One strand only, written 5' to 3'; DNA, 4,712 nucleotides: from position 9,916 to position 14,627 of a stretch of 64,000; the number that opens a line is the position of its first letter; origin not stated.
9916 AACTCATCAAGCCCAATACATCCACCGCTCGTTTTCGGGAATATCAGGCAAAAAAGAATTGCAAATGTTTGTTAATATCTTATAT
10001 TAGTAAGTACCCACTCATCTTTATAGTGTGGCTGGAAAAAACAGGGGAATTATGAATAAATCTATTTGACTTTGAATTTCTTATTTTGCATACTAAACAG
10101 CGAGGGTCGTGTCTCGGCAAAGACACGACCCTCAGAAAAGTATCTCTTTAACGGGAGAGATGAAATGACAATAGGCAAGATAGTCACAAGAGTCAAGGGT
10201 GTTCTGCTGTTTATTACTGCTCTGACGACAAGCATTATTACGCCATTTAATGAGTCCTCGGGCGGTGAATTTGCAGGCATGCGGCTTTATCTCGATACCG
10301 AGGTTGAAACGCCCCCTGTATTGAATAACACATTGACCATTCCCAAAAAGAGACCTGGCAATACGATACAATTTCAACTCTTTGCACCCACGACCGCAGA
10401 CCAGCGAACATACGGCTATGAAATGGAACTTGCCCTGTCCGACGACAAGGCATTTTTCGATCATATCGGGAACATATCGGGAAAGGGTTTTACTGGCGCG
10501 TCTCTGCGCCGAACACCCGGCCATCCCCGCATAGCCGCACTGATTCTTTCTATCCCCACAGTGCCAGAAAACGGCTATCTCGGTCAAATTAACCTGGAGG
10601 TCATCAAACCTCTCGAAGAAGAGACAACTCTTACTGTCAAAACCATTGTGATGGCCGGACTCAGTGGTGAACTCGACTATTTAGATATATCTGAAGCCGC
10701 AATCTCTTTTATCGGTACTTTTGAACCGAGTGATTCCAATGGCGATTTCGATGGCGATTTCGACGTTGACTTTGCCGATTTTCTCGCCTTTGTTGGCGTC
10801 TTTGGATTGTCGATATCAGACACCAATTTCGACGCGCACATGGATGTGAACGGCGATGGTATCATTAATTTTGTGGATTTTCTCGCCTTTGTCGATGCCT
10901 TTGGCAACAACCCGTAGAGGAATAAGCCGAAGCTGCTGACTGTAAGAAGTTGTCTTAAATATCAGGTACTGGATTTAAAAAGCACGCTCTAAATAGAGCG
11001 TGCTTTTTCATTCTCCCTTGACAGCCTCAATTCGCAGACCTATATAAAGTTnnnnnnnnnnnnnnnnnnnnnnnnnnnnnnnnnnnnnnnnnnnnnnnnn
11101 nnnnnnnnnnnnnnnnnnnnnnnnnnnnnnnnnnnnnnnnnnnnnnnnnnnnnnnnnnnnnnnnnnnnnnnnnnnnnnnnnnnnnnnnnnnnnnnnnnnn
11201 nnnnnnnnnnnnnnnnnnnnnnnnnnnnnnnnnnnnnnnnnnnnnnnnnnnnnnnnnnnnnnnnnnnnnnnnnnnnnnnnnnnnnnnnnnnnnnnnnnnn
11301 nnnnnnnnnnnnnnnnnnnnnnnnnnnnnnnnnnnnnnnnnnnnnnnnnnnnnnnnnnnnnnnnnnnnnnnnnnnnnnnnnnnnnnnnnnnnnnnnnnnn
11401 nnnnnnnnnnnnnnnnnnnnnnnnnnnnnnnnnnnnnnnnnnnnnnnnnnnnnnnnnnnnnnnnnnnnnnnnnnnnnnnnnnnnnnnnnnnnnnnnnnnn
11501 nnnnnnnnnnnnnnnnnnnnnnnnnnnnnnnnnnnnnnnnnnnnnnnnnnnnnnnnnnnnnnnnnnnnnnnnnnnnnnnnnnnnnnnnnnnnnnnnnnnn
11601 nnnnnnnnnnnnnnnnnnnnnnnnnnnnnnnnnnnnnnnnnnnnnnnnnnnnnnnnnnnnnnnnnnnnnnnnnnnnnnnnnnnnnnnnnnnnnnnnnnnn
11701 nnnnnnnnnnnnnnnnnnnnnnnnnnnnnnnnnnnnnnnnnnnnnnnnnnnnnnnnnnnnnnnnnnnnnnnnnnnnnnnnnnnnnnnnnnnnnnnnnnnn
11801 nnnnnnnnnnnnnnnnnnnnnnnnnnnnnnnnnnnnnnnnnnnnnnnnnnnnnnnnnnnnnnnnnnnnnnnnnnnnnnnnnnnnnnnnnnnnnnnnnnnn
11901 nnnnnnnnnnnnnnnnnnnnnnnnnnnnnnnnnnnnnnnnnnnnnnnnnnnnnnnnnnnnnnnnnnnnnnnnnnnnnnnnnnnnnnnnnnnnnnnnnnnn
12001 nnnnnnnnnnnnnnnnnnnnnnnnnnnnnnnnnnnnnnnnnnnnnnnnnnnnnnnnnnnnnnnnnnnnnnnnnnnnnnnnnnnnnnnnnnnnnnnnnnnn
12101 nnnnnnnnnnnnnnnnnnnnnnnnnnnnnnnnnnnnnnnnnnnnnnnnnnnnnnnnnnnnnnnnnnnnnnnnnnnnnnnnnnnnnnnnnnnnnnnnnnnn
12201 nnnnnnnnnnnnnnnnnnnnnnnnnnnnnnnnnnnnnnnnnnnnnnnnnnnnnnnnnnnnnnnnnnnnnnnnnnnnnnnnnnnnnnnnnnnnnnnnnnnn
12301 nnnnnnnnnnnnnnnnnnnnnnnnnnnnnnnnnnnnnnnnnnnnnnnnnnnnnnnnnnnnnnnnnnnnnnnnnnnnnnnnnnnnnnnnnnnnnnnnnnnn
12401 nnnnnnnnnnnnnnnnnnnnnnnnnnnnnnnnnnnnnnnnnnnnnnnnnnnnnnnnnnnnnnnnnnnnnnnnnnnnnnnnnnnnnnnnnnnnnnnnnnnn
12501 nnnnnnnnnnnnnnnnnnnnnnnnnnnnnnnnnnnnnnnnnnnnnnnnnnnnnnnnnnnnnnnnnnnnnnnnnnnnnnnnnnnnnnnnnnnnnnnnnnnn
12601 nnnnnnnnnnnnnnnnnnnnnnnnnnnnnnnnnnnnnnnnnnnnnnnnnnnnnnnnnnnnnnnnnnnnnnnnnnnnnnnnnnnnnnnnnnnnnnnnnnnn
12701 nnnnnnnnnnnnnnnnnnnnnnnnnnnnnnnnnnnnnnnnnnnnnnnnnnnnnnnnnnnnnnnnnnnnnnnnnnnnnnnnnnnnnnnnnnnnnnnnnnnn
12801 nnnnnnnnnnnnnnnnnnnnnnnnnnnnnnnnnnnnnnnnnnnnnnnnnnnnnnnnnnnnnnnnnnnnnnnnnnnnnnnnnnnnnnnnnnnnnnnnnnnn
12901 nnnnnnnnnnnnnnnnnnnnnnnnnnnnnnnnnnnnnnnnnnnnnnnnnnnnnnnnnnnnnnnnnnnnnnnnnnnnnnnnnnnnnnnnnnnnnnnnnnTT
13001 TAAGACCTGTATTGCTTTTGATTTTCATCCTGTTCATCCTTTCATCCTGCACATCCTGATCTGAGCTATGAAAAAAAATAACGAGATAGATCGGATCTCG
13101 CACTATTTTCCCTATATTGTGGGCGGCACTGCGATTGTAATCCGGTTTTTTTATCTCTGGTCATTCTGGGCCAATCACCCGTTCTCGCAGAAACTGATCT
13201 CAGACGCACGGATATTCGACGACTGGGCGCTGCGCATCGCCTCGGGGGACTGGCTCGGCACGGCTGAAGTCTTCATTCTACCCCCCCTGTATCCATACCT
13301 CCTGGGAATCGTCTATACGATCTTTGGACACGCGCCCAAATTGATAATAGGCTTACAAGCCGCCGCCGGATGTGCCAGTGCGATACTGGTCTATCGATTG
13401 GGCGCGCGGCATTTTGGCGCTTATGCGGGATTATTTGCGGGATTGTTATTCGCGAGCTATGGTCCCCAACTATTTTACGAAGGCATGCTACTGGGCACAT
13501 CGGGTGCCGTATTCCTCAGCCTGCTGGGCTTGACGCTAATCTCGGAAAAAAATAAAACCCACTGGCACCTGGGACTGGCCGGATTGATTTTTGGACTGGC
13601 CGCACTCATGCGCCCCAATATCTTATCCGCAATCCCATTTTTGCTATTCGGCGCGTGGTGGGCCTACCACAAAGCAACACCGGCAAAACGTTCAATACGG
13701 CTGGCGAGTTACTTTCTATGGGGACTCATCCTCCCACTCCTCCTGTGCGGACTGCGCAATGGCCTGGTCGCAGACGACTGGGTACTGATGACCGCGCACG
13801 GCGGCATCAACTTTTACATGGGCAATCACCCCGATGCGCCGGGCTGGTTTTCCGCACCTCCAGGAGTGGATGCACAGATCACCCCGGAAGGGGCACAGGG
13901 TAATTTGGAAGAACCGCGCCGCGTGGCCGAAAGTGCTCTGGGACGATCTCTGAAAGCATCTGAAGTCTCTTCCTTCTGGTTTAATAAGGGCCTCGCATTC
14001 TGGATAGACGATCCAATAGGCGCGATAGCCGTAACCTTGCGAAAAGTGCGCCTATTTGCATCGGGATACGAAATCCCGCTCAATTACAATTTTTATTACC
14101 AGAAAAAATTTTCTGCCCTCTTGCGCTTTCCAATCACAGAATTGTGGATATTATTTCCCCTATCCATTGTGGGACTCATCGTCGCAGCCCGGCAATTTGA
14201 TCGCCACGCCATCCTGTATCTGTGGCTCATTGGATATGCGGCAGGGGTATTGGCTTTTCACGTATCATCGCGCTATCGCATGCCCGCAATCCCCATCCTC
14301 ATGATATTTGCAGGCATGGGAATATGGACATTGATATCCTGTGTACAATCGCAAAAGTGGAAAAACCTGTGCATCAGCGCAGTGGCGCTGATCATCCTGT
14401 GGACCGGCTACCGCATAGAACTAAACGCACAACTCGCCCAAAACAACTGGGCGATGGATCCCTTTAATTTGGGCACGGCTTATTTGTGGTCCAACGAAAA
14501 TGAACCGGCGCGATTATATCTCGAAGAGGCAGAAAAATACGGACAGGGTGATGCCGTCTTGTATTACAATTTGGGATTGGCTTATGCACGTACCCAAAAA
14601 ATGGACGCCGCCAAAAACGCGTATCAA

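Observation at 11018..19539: Four-gene envelope operon: paralogous 650-aa membrane proteins flanking a GT39-like/TPR glycosyltransferase, followed by a GWxTD protein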

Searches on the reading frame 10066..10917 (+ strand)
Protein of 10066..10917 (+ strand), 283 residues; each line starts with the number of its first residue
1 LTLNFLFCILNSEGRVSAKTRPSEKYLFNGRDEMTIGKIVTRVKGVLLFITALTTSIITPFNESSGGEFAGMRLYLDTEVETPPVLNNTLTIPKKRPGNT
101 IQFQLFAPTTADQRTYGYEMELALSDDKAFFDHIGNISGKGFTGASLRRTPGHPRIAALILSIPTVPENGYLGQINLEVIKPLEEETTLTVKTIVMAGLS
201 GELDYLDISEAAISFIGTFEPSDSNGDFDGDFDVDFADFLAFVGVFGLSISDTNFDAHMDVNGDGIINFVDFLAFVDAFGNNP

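Call 4: search_protein_families(library=pfam, proteins=[window:10066-10917:+], max_evalue=0.01)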
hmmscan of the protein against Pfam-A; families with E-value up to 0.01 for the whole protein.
window:10066-10917:+ (283 aa): 2 families
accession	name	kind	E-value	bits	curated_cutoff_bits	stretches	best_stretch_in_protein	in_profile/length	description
PF00404.24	Dockerin_1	-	0.00048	20.7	22.9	1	226-273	2-50/57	Dockerin type I domain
PF00036.39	EF-hand_1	-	0.0092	15.9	25.4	0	258-276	8-26/29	EF hand domain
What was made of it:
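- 10066..10917 (+): Upstream dockerin-like secreted ORF. It is a separate unit and not part of the cluster. Dockerin_1 20.7 bits, below cut-off 22.9 (call 4).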

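Call 5: search_protein_families(library=ncbifam, proteins=[window:10066-10917:+], max_evalue=0.01)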
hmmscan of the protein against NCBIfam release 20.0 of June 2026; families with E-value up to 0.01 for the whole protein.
window:10066-10917:+ (283 aa): 1 family
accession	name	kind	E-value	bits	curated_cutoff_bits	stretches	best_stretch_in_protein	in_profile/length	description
NF041540.1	dockerin_GC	domain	0.0084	16.5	29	0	213-246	24-63/67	GC-type dockerin domain-anchored protein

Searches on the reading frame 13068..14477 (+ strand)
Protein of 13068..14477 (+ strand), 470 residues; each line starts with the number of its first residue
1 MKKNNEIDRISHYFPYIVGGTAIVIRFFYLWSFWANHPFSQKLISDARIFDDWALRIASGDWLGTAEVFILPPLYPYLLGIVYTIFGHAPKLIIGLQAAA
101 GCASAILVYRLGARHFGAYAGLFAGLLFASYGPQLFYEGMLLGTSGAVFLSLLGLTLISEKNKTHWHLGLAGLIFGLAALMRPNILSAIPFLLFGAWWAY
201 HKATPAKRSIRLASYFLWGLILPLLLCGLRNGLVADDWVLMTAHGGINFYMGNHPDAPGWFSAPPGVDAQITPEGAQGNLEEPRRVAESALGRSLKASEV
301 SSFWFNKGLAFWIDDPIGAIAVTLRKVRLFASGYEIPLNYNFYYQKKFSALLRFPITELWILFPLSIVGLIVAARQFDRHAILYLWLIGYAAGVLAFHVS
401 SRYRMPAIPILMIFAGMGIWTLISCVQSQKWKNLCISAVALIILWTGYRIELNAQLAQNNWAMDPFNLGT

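Call 55: find_homologous_proteins(query=window:13068-14477:+, max_evalue=0.00001)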
Query window:13068-14477:+ (470 aa): 138 proteins with E <= 0.00001 among 8000 candidates; the best 120 are listed.
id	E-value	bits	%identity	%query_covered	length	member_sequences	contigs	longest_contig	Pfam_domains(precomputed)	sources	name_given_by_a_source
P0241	0.0e+0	1018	95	100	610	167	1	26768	PF13431.13,PF23914.2,PF13414.13,PF13176.13,PF13428.13,PF13374.13,PF14559.13,PF24575.2,PF13371.13,PF00515.35,PF13424.13,PF13432.13,PF13181.13,PF07719.24,PF13174.13,PF13231.13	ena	-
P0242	1.2e-280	950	89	100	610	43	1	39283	PF14559.13,PF13414.13,PF00515.35,PF13424.13,PF13432.13,PF13428.13,PF13181.13,PF07719.24,PF13174.13,PF13231.13,PF13374.13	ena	-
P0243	2.8e-248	843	75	100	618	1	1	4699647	PF25063.1,PF13431.13,PF23914.2,PF13414.13,PF13176.13,PF13428.13,PF13374.13,PF14559.13,PF13371.13,PF17874.8,PF00515.35,PF13424.13,PF13432.13,PF13181.13,PF07719.24,PF13174.13,PF13231.13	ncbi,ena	-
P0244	1.1e-240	818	74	100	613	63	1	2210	PF13431.13,PF13414.13,PF13176.13,PF13428.13,PF13374.13,PF14559.13,PF17874.8,PF00515.35,PF13424.13,PF13432.13,PF13181.13,PF07719.24,PF13174.13,PF13231.13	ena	-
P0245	1.5e-222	758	69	100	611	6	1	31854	PF13431.13,PF13414.13,PF13428.13,PF13374.13,PF14559.13,PF13371.13,PF00515.35,PF13424.13,PF13432.13,PF13181.13,PF07719.24,PF13174.13,PF13231.13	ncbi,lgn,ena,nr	ncbi:MAG: tetratricopeptide repeat protein [Candidatus Latescibacteria bacterium]|nr:tetratricopepti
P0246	1.5e-201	689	62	99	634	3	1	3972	PF13431.13,PF23914.2,PF13414.13,PF13176.13,PF13428.13,PF13374.13,PF14559.13,PF13371.13,PF00515.35,PF13424.13,PF13432.13,PF13429.13,PF13181.13,PF07719.24,PF13174.13,PF13231.13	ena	-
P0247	5.6e-198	677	62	99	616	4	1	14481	PF13431.13,PF23914.2,PF13414.13,PF13176.13,PF13428.13,PF13374.13,PF14559.13,PF13371.13,PF00515.35,PF13424.13,PF21033.5,PF13432.13,PF13181.13,PF07719.24,PF13174.13,PF13231.13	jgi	jgi:tetratricopeptide (TPR) repeat protein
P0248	9.8e-179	614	58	98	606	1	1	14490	PF13431.13,PF23914.2,PF13414.13,PF13428.13,PF13374.13,PF07721.21,PF14559.13,PF13371.13,PF00515.35,PF13424.13,PF13432.13,PF13181.13,PF07719.24,PF13174.13,PF13231.13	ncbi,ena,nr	ncbi:MAG: tetratricopeptide repeat protein [bacterium]|nr:tetratricopeptide repeat protein [bacteriu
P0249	1.6e-175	603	60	93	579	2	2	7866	PF14559.13,PF13414.13,PF00515.35,PF13424.13,PF13432.13,PF13428.13,PF13181.13,PF07719.24,PF13174.13,PF13231.13,PF13374.13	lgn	-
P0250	1.1e-165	571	55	98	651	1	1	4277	PF13431.13,PF23914.2,PF13414.13,PF13176.13,PF13428.13,PF13374.13,PF14559.13,PF13371.13,PF00515.35,PF12895.14,PF13424.13,PF13432.13,PF13181.13,PF07719.24,PF13174.13,PF13231.13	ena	-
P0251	1.2e-163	564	51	98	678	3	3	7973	PF13431.13,PF23914.2,PF13414.13,PF13176.13,PF13428.13,PF13374.13,PF14559.13,PF13371.13,PF00515.35,PF12895.14,PF13424.13,PF13432.13,PF13181.13,PF07719.24,PF13174.13,PF13231.13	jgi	-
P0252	1.9e-162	560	56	98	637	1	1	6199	PF13431.13,PF23914.2,PF13414.13,PF13176.13,PF13428.13,PF13374.13,PF14559.13,PF00515.35,PF12895.14,PF13424.13,PF13432.13,PF13181.13,PF07719.24,PF13174.13,PF13231.13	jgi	jgi:tetratricopeptide (TPR) repeat protein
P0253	3.9e-156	539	60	86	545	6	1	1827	PF14559.13,PF13414.13,PF00515.35,PF13424.13,PF13432.13,PF13428.13,PF13181.13,PF07719.24,PF13174.13,PF13231.13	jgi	-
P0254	2.7e-154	533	91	55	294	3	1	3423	PF13231.13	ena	-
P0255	3.3e-154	533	86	58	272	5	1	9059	PF13231.13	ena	-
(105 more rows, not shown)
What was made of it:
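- Closest known: GT-C glycosyltransferases with C-terminal TPRs. Same: The PMT_2+TPR architecture is widespread in many phyla (call 55).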

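Call 76: search_solved_structures(query=window:13068-14477:+, max_evalue=10, show_alignments=2)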
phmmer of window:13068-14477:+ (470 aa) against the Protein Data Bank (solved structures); distinct sequences matched with E-value up to 10: 0.

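Call 79: search_solved_structures(query=A5, max_evalue=10, show_alignments=1)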
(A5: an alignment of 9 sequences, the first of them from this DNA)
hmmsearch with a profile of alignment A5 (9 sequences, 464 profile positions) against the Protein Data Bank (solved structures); distinct sequences matched with E-value up to 10: 5.
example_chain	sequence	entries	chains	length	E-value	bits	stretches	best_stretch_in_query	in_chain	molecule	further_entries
7op4_A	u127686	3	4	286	0.033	16.3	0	106-132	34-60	SAKe6BE-3HH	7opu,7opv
7onc_A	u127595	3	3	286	0.043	15.9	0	106-132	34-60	SAKe6BE | S6BE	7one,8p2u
7onh_A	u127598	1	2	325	0.063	15.3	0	107-132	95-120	SAKe6BE-L3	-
7on7_A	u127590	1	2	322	0.082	14.9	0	107-132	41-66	SAKe6BE-L2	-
7ong_A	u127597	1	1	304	0.25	13.3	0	106-132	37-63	SAKe6BE-L1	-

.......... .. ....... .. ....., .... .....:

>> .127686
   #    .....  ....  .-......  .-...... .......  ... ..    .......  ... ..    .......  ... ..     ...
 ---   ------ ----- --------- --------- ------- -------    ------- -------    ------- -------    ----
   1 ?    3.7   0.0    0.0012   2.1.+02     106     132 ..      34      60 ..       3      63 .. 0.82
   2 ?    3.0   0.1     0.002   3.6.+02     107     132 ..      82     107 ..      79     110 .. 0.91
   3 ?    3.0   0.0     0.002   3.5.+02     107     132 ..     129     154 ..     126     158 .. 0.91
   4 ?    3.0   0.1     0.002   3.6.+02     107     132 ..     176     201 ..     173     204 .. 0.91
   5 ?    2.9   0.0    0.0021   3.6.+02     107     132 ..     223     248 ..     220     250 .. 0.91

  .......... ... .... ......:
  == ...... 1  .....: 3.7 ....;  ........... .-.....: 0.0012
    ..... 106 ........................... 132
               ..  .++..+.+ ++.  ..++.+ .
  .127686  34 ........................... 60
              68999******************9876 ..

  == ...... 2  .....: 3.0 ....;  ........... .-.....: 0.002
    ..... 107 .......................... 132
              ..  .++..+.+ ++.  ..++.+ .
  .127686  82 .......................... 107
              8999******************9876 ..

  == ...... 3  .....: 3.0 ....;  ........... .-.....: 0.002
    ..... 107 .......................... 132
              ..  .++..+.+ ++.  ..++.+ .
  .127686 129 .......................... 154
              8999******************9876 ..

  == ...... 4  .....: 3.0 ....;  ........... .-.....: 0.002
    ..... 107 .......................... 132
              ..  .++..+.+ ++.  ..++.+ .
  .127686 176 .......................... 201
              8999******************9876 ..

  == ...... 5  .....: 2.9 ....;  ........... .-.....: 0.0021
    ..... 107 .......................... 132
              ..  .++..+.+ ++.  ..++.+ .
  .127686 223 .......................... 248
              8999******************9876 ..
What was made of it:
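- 13068..14894 (+): Gene 2: GT-C glycosyltransferase (Pfam PMT_2) with a C-terminal TPR domain (608 aa). There is no sequence match to any solved GT-C (calls 76, 79).
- On GT-C glycosyltransferase, PMT_2 type: Its topology and equivalence to the catalytic Asp of solved GT-C enzymes could not be checked, because there is no alignable structure (calls 76, 79).
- Closest known: GT-C glycosyltransferases with C-terminal TPRs. Different: No detectable sequence similarity to any solved GT-C (calls 76, 79).
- Tried and rejected: The GT domain alone and a 9-sequence GT-only profile returned nothing meaningful (calls 76, 79).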
